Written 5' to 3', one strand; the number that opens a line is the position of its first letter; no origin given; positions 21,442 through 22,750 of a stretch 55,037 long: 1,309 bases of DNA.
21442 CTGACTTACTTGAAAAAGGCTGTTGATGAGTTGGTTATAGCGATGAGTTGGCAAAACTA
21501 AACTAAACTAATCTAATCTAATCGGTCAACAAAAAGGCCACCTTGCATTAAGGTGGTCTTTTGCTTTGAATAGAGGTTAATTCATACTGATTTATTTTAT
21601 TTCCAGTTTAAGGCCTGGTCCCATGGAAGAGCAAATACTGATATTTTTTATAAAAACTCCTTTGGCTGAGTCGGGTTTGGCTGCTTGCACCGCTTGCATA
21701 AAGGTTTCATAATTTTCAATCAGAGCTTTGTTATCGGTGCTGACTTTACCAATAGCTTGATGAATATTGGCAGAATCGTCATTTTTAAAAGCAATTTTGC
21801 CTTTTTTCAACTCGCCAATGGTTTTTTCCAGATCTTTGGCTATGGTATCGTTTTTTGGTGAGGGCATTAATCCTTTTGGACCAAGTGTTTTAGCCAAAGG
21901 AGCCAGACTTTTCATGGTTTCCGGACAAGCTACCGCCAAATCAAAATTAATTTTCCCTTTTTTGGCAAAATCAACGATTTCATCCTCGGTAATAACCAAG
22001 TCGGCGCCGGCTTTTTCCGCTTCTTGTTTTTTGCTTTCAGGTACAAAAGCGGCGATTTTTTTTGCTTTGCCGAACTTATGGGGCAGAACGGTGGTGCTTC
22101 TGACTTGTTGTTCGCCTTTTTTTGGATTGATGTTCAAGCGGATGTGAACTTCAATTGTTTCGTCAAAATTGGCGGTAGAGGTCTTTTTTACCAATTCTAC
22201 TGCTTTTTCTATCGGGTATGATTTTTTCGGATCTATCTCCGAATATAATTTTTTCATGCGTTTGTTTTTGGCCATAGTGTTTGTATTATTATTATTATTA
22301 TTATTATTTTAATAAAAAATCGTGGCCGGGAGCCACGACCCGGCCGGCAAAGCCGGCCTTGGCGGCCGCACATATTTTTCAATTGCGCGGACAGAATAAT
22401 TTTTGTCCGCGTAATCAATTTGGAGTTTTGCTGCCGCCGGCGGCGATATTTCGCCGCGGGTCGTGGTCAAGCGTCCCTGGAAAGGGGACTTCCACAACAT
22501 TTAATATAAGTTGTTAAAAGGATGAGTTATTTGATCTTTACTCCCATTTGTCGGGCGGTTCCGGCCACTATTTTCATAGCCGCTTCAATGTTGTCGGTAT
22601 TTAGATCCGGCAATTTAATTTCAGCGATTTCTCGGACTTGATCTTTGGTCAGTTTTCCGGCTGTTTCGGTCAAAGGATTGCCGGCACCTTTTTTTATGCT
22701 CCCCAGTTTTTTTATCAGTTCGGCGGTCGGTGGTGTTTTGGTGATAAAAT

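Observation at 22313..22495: GC-rich multi-helix RNA between rplK and rplA with mutually exclusive terminator and long-range helix (candidate attenuator or L1-responsive leader)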

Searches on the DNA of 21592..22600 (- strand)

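Call 5: search_rna_families(source=window, start=22200, end=22600, threshold=evalue, max_evalue=10, show_alignments=3)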
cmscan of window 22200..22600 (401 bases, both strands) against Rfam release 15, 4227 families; matches with E-value up to 10: 15.
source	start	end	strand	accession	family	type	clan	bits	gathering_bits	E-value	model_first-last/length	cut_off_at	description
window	22311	22418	-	RF02100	tfoR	Gene; sRNA;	-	26.8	70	0.00011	1-101/101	no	Translational regulator of tfoXVC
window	22285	22360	+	RF00624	P9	Gene;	-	20.2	43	0.043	1-74/74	no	Pseudomonas sRNA P9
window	22287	22383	+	RF02502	Atu_C8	Gene; sRNA;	-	16.3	50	1.6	1-122/122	no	Rhizobiales sRNA Atu_C8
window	22352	22444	+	RF03816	MIR6297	Gene; miRNA;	-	15.6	114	4.4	1-107/107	no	MIR6297 microRNA precursor family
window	22268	22329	+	RF04009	mir-754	Gene; miRNA;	-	15.5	84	4.6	1-78/78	no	mir-754 microRNA precursor family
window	22432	22501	+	RF00194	Rubella_3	Cis-reg;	-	14.5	35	3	1-68/68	no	Rubella virus 3' cis-acting element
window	22298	22359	-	RF01581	RUF6-5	Gene; sRNA;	-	14.2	70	5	1-156/156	no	Plasmodium RNA of unknown function RUF6-5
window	22268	22347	+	RF03700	mir-1923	Gene; miRNA;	-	13.8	94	8.2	1-83/83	no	mir-1923 microRNA precursor family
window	22200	22532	+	RF02943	Bacteroidales-2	Gene; sRNA;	-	13.6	204.3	0.27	90-392/392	5'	Bacteroidales-2 RNA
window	22378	22456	-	RF02241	Xoo2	Gene; sRNA;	-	13.5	45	4.1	1-78/78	no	Xanthomonadaceae sRNA Xoo2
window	22440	22457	-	RF00194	Rubella_3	Cis-reg;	-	13.4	35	5.5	8-25/68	no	Rubella virus 3' cis-acting element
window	22337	22399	-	RF03163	c4-a1b1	Gene; antisense;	CL00128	11.9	46.7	2.5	1-53/53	no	a1, b1 targets of C4 antisense RNA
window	22334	22372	+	RF03163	c4-a1b1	Gene; antisense;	CL00128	10.7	46.7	5.8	1-53/53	no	a1, b1 targets of C4 antisense RNA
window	22373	22429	+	RF01474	rli42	Gene; sRNA;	-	10.5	80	8.9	1-171/171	no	Listeia sRNA rli42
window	22314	22411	+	RF01412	BsrG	Gene; sRNA;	-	9.6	55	6.5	1-259/259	no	BsrG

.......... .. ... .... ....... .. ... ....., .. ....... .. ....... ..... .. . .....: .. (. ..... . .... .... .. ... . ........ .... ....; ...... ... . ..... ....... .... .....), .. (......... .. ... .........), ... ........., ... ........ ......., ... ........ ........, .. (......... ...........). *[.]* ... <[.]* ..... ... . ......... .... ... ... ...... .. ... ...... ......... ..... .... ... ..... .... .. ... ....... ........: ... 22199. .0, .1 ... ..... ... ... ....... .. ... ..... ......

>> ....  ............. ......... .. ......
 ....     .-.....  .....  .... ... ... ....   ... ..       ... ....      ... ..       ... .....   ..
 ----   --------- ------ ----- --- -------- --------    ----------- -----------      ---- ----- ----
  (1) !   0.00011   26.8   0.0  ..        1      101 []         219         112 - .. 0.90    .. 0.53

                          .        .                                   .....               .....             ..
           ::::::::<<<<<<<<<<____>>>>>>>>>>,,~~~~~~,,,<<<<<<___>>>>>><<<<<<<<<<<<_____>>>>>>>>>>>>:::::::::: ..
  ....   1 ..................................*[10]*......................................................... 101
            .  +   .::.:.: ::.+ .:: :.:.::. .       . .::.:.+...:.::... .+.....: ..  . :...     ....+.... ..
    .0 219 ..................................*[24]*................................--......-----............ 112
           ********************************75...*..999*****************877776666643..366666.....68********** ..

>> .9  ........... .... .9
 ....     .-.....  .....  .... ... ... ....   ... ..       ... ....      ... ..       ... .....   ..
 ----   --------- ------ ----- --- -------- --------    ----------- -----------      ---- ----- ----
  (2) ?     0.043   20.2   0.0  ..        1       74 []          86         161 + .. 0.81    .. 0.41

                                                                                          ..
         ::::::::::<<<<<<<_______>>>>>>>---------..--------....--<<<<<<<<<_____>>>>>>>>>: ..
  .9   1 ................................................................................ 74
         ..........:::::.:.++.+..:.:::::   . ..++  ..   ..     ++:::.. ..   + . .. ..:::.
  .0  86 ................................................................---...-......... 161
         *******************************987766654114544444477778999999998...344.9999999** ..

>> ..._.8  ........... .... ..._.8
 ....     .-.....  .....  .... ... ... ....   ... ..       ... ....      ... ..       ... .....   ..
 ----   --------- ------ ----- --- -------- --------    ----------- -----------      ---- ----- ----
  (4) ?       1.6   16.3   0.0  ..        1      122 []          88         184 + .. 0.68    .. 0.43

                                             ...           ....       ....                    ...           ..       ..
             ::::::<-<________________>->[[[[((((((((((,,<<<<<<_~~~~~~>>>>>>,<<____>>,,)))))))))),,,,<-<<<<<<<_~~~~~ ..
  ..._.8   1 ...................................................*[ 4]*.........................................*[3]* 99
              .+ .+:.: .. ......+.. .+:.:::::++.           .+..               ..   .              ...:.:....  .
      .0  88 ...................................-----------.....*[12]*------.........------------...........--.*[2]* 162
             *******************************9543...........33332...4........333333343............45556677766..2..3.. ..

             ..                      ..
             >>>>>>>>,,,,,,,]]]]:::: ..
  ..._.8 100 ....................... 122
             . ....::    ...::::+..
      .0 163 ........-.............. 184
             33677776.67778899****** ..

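Call 89: search_rna_families(source=L001, start=2840, end=3010, threshold=evalue, max_evalue=10)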
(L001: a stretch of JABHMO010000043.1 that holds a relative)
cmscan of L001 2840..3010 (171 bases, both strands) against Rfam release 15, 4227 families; matches with E-value up to 10: 14.
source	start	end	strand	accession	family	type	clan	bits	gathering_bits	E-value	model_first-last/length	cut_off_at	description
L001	2855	2931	+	RF01599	plasmodium_snoR24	Gene; snRNA; snoRNA; CD-box;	-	22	55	1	1-82/82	no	small nucleolar RNA snoR24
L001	2896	2989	+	RF00558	L20_leader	Cis-reg; leader;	-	19.3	58.7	0.091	1-127/127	no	Ribosomal protein L20 leader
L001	2869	2948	-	RF01562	DdR12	Gene; snRNA; snoRNA; CD-box;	-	19.2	70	2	1-75/75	no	D. discoideum snoRNA DdR12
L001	2844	2986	+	RF04182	GibS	Gene; sRNA;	-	17.4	115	2.1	16-142/142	no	GibS sRNA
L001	2948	2983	+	RF04056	mir-982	Gene; miRNA;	-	15.8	70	2.7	28-63/89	no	mir-982 microRNA precursor family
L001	2934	2982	-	RF02420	Bp1_162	Gene; sRNA;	-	14.7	50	4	1-100/100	no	Burkholderia sRNA Bp1_Cand612_SIPHT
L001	2873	2955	-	RF04177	BTnc201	Gene; sRNA;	-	14.5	105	3.1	1-99/99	no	Bacteroides sRNA BTnc201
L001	2949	3010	+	RF04359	Plastid-GIID1-clpP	Intron;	-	14.2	140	2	63-127/179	3'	Plastid group II-D1 clpP intron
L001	2953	3010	-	RF00082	SraG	Gene; sRNA;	-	14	50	2.9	119-177/177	5'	SraG RNA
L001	2892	2988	+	RF02059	STnc50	Gene; sRNA;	-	13.5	55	9.2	1-84/84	no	Salmonella enterica sRNA STnc40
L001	2946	2987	+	RF00777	mir-541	Gene; miRNA;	-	13.4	44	3.2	1-84/84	no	mir-541 microRNA precursor family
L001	2840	2925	-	RF00458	IRES_Cripavirus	Cis-reg; IRES;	-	11.3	44.5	7.2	1-106/196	3'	Cripavirus internal ribosome entry site (IRES)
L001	2969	3010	-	RF02060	STnc410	Gene; sRNA;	-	9.3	50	8.1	117-158/158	5'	Enterobacterial sRNA STnc410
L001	2908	3010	-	RF02737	Rev13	Gene; antisense;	-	8.2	242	6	247-354/354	5'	Soft rot Enterobacteriaceae Rev 13 asRNA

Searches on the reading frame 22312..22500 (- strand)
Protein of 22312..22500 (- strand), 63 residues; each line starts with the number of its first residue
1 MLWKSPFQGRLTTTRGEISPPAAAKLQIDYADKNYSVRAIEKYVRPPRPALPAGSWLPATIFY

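Call 69: find_homologous_proteins(query=window:22312-22500:-, max_evalue=1)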
Query seq(63 aa) (63 aa): 1 proteins with E <= 1 among 2 candidates.
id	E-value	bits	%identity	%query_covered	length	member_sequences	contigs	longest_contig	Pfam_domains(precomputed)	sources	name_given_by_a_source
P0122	1.6e-35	137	100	100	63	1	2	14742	-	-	-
